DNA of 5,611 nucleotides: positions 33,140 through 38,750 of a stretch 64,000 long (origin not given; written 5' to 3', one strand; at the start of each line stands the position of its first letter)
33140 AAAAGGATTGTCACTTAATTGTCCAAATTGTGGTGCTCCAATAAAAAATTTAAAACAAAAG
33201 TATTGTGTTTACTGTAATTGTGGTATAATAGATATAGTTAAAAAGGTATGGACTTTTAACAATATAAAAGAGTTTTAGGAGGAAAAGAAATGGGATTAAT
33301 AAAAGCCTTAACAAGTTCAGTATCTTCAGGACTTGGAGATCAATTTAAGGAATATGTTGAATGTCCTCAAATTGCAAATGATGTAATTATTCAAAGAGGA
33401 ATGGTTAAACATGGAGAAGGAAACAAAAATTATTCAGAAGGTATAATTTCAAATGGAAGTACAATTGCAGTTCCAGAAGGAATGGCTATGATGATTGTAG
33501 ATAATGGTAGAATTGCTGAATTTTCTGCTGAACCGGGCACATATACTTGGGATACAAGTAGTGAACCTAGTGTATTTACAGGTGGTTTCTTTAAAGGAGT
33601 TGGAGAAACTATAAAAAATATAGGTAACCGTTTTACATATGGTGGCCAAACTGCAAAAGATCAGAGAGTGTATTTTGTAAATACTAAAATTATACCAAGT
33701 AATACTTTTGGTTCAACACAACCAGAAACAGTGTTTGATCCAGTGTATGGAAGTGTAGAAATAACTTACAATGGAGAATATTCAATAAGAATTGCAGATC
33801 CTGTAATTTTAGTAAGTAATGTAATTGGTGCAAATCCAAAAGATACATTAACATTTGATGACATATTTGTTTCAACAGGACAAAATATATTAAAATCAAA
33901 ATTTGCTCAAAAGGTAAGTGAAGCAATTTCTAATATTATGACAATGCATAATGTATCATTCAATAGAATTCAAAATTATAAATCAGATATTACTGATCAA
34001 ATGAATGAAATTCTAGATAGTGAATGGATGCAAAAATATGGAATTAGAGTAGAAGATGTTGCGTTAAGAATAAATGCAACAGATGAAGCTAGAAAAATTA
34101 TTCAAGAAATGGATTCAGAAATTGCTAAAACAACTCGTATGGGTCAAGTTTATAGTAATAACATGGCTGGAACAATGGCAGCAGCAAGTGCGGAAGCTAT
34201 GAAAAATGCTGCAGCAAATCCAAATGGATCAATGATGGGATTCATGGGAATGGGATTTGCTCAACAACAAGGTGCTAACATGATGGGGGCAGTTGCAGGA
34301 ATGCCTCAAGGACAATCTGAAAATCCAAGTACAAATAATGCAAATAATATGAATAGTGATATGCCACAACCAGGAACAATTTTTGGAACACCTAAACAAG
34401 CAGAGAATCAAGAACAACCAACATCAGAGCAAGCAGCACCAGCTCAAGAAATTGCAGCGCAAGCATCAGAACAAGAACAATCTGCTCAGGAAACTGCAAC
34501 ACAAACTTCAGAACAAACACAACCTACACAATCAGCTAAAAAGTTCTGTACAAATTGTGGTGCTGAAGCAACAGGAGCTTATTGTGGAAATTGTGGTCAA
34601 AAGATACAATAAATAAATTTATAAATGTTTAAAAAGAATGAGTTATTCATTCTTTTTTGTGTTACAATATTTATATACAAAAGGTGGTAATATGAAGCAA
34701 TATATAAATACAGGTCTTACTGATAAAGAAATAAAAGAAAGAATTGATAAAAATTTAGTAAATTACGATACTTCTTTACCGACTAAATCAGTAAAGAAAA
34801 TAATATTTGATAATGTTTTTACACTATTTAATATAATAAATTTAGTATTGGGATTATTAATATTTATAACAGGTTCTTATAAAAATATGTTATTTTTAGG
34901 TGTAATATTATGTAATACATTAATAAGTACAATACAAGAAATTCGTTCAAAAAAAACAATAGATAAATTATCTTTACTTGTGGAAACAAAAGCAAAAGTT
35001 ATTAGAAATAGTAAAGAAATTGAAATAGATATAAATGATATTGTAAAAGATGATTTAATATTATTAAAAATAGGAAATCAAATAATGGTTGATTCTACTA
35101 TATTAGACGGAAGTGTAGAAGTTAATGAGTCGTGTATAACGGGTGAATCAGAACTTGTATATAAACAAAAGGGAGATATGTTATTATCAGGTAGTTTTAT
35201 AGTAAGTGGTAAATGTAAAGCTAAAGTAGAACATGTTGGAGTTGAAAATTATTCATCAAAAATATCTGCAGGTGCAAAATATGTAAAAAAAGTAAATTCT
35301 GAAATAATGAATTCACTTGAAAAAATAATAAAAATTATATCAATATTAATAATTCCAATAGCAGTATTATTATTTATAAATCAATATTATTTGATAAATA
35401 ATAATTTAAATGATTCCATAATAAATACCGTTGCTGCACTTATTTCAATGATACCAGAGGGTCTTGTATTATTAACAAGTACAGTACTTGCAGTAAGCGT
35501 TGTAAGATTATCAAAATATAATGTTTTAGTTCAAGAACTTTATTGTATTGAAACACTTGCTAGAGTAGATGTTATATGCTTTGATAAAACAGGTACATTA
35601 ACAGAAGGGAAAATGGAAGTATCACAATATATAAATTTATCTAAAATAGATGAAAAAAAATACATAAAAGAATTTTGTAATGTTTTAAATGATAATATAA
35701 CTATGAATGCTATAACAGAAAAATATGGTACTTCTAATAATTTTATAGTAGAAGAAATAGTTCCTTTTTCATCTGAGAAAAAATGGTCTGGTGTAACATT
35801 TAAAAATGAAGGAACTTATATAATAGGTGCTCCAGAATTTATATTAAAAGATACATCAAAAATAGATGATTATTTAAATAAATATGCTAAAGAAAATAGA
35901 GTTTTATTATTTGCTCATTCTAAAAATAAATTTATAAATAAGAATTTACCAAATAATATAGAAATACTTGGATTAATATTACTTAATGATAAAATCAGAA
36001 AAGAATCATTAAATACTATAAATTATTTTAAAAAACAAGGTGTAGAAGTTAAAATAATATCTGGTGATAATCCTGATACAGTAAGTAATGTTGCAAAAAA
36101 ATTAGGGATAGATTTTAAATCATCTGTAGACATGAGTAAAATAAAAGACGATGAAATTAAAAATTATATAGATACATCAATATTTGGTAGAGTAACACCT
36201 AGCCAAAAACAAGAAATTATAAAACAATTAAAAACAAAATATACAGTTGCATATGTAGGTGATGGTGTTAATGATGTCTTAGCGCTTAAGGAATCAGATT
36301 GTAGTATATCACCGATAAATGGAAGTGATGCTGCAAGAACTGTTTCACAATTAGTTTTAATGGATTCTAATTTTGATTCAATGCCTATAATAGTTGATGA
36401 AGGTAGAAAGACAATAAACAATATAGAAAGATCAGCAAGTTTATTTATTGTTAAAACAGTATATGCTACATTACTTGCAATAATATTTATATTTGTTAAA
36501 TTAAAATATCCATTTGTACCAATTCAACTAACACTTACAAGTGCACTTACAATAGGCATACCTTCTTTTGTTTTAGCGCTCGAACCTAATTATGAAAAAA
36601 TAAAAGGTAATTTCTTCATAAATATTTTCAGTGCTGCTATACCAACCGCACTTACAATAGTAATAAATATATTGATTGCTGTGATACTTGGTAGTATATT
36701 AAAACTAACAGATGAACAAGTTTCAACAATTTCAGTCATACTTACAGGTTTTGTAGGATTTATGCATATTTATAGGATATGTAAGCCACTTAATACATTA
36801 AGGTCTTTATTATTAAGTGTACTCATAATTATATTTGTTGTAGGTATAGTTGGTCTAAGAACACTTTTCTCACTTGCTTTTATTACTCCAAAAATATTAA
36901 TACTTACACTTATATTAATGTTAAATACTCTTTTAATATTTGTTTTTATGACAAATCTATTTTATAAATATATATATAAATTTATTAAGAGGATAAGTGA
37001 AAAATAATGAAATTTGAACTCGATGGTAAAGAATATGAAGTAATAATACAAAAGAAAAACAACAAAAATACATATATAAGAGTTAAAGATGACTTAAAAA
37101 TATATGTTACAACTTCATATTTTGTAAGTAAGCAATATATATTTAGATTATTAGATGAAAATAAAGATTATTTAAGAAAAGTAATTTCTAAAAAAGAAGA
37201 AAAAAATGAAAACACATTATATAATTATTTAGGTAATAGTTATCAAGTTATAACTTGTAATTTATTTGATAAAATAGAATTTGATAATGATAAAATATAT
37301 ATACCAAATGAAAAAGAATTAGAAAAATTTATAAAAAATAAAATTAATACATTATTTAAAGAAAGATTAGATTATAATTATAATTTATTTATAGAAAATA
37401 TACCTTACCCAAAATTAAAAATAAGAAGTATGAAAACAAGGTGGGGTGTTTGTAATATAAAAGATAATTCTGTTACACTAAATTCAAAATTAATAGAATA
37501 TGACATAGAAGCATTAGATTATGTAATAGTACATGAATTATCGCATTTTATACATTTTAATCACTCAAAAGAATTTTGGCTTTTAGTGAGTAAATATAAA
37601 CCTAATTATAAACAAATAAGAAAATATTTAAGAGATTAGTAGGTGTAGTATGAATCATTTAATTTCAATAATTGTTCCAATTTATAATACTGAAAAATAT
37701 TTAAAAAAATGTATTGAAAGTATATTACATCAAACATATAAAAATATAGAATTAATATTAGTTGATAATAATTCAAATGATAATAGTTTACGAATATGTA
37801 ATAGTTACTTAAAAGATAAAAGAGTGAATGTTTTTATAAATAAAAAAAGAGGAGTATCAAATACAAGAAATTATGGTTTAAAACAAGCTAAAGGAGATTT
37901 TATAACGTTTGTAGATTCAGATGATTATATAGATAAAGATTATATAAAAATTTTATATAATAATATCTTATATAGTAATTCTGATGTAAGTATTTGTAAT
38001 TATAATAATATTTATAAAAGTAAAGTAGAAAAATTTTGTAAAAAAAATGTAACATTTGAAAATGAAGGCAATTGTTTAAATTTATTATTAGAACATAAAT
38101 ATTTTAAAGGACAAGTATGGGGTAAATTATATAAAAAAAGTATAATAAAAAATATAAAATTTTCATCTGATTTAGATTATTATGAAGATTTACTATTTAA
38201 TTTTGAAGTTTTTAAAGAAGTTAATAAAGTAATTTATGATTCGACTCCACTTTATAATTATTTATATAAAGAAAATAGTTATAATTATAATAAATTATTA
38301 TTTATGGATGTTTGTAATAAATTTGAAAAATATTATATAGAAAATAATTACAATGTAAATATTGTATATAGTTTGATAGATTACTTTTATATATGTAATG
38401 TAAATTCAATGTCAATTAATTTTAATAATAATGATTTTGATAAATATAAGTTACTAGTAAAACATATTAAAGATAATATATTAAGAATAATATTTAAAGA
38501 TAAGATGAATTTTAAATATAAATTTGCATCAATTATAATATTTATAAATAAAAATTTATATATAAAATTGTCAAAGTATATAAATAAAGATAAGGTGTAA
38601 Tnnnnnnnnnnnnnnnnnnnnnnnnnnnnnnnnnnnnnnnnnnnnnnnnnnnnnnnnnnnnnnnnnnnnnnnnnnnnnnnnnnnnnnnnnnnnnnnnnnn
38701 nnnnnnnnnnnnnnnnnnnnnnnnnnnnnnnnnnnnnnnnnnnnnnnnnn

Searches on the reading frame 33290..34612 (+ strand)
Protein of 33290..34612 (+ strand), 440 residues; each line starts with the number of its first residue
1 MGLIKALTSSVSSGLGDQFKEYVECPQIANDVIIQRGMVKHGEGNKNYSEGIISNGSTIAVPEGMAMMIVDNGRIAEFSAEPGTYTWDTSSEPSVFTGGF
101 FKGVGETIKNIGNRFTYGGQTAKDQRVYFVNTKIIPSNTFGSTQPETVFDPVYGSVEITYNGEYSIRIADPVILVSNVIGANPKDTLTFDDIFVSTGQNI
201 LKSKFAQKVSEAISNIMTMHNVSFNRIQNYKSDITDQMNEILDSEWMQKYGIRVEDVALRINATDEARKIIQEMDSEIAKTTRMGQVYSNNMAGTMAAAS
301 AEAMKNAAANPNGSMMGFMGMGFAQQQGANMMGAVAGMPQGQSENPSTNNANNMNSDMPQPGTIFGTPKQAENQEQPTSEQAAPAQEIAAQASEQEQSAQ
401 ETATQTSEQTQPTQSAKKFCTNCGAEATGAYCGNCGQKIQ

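Call 19: search_protein_families(library=pfam, proteins=[window:33290-34612:+], max_evalue=0.0001)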
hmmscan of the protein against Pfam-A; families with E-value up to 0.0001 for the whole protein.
window:33290-34612:+ (440 aa): 1 family
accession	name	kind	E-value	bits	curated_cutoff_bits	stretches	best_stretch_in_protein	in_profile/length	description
PF13421.11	Band_7_1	-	9.9e-20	71.5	24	1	52-274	10-206/211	SPFH domain-Band 7 family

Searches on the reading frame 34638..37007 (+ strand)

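Call 19: search_protein_families(library=pfam, proteins=[window:34638-37007:+], max_evalue=0.0001)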
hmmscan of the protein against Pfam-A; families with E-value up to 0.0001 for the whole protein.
window:34638-37007:+ (789 aa): 2 families
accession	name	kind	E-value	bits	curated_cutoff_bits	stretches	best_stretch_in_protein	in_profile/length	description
PF00122.25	E1-E2_ATPase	-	7.5e-46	156.4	28.1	1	115-293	3-180/181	E1-E2 ATPase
PF00702.32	Hydrolase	-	4.2e-24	86.4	26.4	1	310-553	1-190/191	haloacid dehalogenase-like hydrolase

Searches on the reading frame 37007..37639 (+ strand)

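Call 19: search_protein_families(library=pfam, proteins=[window:37007-37639:+], max_evalue=0.0001)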
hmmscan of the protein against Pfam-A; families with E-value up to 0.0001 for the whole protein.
window:37007-37639:+ (210 aa): 2 families
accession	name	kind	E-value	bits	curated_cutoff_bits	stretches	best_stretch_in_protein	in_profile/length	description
PF01863.23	YgjP-like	-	4.1e-36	125.4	26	1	20-209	1-205/207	YgjP-like, metallopeptidase domain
PF10263.15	SprT-like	-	3.1e-07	30.6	25.6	1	133-186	17-77/108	SprT-like family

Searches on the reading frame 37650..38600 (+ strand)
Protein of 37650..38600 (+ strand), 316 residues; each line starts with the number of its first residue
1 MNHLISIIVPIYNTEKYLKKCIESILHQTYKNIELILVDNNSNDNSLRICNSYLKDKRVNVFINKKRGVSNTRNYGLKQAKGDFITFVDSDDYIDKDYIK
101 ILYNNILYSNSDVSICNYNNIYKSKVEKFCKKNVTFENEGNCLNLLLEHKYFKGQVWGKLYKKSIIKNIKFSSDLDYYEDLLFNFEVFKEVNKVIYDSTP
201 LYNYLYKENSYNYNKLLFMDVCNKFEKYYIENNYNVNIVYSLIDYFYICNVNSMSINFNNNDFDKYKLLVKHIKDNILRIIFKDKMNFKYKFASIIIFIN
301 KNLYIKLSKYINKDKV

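Call 19: search_protein_families(library=pfam, proteins=[window:37650-38600:+], max_evalue=0.0001)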
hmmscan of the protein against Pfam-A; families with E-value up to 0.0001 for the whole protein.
window:37650-38600:+ (316 aa): 3 families
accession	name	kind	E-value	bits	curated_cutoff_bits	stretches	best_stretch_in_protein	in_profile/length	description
PF00535.33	Glycos_transf_2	-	2e-35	122.6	23.3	1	6-134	1-131/168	Glycosyl transferase family 2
PF13641.12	Glyco_tranf_2_3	-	1.8e-12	48.2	27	1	5-103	3-108/230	Glycosyltransferase like family 2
PF10111.15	Glyco_tranf_2_2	-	1.4e-09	38.3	27.3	1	6-100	1-100/276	Glycosyltransferase like family 2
